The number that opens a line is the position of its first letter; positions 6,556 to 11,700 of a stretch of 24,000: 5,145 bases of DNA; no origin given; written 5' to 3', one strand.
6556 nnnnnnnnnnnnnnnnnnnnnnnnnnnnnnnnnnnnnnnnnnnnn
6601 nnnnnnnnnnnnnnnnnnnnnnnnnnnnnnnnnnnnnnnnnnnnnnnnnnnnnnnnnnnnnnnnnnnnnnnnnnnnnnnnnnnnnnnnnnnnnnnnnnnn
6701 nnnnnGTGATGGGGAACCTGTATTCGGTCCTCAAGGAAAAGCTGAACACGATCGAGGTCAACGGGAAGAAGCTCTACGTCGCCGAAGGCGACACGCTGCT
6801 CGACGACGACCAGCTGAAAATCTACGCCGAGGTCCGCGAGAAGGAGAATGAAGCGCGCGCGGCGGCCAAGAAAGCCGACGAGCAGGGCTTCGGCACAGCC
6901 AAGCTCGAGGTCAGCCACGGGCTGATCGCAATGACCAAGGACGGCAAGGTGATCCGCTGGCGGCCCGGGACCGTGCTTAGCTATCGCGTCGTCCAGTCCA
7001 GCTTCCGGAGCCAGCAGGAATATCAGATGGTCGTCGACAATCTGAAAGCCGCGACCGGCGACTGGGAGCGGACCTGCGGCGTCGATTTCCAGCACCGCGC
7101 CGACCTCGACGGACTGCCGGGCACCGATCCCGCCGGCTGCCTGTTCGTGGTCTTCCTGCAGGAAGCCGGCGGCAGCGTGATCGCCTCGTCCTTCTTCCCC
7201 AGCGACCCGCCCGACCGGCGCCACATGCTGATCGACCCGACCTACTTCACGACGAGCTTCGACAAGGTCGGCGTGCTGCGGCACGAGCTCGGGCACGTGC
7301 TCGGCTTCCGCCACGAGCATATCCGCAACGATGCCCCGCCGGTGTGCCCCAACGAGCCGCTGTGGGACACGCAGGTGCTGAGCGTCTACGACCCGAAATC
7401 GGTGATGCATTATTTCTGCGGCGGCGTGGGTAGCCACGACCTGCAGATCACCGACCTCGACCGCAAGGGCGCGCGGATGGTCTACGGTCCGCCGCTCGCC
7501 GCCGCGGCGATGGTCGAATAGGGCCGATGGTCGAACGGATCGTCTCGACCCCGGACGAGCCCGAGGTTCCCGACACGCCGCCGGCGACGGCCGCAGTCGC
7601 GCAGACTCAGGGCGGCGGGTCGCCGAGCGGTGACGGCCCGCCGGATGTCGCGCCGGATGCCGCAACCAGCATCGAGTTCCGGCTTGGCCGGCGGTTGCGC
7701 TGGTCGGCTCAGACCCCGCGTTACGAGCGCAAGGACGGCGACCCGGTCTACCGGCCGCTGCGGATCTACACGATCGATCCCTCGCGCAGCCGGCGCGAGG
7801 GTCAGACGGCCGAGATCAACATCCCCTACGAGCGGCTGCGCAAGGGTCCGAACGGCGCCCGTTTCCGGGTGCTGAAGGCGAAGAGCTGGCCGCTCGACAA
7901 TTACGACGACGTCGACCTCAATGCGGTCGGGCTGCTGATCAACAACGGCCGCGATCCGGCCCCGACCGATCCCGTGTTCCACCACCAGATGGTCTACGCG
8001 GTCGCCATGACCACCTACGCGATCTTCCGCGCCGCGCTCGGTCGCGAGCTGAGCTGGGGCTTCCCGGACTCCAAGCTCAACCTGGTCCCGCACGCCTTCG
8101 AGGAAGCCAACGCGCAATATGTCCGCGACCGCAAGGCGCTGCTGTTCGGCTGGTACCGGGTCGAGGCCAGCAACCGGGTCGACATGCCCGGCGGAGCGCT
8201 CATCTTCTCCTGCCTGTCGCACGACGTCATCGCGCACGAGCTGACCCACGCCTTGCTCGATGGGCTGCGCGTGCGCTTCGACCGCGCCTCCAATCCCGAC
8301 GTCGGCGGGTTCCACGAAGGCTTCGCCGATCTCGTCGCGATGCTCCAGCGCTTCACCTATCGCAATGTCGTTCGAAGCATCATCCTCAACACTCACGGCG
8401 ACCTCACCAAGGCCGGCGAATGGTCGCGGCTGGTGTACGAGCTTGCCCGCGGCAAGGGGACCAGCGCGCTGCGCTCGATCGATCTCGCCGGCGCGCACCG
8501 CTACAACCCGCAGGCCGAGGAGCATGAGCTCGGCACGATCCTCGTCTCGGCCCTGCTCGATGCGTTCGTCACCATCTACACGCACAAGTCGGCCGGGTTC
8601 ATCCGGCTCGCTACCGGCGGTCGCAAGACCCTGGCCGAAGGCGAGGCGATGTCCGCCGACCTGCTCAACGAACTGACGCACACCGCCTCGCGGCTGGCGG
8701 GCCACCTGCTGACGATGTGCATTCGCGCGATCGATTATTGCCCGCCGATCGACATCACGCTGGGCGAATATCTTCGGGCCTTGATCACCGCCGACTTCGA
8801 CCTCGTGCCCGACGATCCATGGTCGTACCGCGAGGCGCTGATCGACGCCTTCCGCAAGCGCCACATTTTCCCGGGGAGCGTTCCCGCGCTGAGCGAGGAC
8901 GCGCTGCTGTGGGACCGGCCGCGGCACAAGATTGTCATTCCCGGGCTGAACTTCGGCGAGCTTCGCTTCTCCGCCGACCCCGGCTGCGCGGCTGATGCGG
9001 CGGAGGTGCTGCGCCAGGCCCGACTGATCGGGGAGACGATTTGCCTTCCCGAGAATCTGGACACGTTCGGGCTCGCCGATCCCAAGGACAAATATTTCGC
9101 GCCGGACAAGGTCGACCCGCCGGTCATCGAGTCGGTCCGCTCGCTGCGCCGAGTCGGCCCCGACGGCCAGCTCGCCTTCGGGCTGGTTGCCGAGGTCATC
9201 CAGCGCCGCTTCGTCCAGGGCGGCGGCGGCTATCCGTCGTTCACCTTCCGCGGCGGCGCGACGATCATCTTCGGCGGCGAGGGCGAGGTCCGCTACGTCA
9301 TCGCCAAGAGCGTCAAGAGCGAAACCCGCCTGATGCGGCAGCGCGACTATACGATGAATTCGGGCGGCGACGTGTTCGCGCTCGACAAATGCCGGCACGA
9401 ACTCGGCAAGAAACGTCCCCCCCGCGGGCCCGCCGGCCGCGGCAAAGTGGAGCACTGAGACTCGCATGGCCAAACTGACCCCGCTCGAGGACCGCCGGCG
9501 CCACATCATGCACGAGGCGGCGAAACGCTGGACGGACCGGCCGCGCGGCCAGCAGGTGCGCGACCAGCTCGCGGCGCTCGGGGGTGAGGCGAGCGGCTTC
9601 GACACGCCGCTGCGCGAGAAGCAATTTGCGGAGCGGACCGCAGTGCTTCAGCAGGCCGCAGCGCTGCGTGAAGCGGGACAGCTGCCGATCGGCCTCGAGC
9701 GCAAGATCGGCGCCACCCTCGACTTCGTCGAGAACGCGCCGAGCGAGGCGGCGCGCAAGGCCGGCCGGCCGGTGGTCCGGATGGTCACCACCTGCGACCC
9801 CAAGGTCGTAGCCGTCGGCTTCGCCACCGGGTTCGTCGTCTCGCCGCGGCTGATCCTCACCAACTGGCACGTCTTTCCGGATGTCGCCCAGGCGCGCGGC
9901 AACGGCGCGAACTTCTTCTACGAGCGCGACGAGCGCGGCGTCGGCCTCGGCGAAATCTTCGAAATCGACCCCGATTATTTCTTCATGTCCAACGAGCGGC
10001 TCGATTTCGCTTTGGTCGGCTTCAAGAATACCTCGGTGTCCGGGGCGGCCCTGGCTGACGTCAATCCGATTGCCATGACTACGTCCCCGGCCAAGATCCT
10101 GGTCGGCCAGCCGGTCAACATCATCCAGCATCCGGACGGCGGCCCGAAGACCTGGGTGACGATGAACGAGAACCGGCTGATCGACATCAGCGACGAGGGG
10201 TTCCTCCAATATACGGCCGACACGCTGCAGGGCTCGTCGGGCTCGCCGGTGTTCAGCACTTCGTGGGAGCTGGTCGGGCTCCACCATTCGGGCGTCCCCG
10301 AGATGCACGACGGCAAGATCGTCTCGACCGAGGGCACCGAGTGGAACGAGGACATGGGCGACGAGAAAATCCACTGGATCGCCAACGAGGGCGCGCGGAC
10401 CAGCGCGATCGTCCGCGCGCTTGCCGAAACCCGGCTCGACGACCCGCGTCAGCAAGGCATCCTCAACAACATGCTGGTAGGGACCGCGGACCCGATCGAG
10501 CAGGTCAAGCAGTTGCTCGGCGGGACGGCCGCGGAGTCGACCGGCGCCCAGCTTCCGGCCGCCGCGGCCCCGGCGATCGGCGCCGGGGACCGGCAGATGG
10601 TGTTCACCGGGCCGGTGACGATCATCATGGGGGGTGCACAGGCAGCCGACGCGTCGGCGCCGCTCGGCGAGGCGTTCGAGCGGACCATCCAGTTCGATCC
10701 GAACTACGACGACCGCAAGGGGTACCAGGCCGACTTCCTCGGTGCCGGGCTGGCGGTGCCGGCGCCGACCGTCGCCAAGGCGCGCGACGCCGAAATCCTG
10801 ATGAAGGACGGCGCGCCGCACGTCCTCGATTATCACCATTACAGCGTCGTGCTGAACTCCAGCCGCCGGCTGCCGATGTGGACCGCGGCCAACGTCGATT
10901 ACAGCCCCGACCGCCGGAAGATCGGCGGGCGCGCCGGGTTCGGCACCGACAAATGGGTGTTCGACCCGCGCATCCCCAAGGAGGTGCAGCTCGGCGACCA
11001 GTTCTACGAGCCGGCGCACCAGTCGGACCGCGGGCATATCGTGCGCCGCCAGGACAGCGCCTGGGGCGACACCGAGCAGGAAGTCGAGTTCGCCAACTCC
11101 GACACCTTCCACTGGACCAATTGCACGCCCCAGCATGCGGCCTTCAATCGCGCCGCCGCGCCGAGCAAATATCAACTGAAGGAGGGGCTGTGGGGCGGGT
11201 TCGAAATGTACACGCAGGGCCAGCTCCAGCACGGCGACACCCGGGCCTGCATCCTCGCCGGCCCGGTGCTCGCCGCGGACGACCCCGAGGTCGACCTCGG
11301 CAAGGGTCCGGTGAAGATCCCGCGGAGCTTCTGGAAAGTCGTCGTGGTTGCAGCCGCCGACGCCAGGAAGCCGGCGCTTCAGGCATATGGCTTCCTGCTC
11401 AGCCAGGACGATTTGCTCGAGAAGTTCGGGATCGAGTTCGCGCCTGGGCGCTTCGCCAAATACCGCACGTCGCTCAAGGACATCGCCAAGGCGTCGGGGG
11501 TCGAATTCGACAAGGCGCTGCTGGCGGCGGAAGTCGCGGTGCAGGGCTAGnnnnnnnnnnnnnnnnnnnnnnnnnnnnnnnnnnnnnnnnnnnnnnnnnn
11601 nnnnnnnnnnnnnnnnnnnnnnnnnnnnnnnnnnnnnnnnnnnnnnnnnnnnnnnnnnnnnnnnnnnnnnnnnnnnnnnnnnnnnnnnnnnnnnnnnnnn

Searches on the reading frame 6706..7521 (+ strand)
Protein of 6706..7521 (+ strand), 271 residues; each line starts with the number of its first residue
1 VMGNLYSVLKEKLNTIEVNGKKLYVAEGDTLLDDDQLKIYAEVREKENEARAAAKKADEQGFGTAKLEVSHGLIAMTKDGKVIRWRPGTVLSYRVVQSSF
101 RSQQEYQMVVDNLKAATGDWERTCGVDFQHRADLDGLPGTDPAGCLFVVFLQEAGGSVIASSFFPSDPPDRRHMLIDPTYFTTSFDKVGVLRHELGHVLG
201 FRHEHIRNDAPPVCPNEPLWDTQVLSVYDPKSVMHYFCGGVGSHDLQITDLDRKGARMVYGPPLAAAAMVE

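Call 12: search_protein_families(library=pfam, proteins=[window:6706-7521:+], max_evalue=0.01)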
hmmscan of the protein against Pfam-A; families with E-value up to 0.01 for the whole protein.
window:6706-7521:+ (271 aa): 3 families
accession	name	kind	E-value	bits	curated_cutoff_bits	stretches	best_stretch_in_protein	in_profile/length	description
PF01400.30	Astacin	-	1.1e-07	32.2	22.5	1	182-209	73-100/189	Astacin (Peptidase family M12A)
PF00413.30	Peptidase_M10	-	9.6e-06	26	24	1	89-207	5-128/159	Matrixin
PF12388.14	Peptidase_M57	-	0.0078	16.4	21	1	152-204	98-150/212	Dual-action HEIGH metallo-peptidase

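Call 38: search_protein_families(library=padloc, proteins=[window:6706-7521:+], max_evalue=0.001)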
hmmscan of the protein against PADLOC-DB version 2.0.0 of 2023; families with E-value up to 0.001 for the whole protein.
window:6706-7521:+ (271 aa): 0 families

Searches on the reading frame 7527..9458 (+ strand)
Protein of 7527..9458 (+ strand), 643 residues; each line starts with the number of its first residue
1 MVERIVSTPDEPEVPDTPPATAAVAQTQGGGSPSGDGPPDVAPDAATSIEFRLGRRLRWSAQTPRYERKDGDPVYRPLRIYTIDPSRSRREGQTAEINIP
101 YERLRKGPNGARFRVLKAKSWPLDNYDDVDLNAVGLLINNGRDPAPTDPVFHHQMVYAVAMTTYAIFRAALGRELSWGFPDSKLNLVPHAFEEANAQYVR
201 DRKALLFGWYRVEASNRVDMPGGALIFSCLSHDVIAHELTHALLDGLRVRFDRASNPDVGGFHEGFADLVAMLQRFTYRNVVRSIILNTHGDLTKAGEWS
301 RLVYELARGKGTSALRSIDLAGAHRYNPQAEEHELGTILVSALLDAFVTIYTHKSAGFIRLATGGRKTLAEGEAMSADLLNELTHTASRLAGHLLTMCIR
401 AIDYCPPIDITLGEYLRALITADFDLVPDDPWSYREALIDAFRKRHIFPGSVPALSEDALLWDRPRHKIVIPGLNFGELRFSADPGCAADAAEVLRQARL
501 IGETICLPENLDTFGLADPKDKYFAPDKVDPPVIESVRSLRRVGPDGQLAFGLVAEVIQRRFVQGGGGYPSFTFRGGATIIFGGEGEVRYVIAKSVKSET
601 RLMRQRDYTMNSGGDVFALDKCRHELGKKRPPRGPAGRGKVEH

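Call 12: search_protein_families(library=pfam, proteins=[window:7527-9458:+], max_evalue=0.01)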
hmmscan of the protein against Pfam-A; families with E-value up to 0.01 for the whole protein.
window:7527-9458:+ (643 aa): 0 families

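Call 38: search_protein_families(library=padloc, proteins=[window:7527-9458:+], max_evalue=0.001)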
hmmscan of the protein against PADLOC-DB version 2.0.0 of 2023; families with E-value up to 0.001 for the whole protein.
window:7527-9458:+ (643 aa): 0 families

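Call 65: search_solved_structures(query=window:7527-9458:+, max_evalue=1)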
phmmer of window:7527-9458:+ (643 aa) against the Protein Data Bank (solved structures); distinct sequences matched with E-value up to 1: 1.
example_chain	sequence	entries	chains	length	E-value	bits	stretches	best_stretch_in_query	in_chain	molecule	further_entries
2p9x_A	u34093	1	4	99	0.63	11.4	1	398-442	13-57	Hypothetical protein PH0832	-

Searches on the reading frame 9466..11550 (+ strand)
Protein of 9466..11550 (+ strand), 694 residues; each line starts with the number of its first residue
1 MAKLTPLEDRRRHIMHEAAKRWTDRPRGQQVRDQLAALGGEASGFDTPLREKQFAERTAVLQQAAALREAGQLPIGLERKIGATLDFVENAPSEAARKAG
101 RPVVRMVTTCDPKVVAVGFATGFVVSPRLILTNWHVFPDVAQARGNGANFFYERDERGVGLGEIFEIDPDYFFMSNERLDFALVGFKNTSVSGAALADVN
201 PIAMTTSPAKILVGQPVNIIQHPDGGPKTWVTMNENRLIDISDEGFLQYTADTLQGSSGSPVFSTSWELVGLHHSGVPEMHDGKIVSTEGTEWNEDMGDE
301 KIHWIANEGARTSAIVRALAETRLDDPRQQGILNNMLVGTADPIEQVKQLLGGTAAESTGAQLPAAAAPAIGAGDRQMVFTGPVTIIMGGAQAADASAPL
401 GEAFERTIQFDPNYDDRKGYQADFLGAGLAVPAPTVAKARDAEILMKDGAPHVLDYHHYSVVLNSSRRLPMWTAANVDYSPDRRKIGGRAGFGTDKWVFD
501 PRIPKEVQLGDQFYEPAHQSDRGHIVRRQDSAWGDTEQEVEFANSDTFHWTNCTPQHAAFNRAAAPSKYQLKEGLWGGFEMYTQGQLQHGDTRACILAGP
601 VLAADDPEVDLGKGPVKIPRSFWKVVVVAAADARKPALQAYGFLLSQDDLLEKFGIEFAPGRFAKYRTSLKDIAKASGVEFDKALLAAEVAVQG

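Call 12: search_protein_families(library=pfam, proteins=[window:9466-11550:+], max_evalue=0.01)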
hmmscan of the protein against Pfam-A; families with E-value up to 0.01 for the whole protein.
window:9466-11550:+ (694 aa): 4 families
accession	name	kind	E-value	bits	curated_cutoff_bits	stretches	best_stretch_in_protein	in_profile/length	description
PF01223.29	Endonuclease_NS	-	2e-39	136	23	1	449-685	14-220/223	DNA/RNA non-specific endonuclease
PF13365.12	Trypsin_2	-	9.3e-21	75.5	27.6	1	120-272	1-144/144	Trypsin-like peptidase domain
PF00089.32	Trypsin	-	2.2e-05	24.8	20.6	1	119-278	26-200/220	Trypsin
PF10459.15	Peptidase_S46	-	0.0031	16.7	22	0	250-277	627-654/698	Peptidase S46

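Call 38: search_protein_families(library=padloc, proteins=[window:9466-11550:+], max_evalue=0.001)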
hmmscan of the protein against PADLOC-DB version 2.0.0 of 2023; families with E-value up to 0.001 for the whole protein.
window:9466-11550:+ (694 aa): 2 families
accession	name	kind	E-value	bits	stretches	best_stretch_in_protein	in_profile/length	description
PDLC02959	RT-Protease_XI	-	2.6e-06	24.7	1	116-284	348-497/510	single gene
PDLC02960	RT-Protease_XI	-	4.6e-06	23.9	1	119-283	349-493/506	single gene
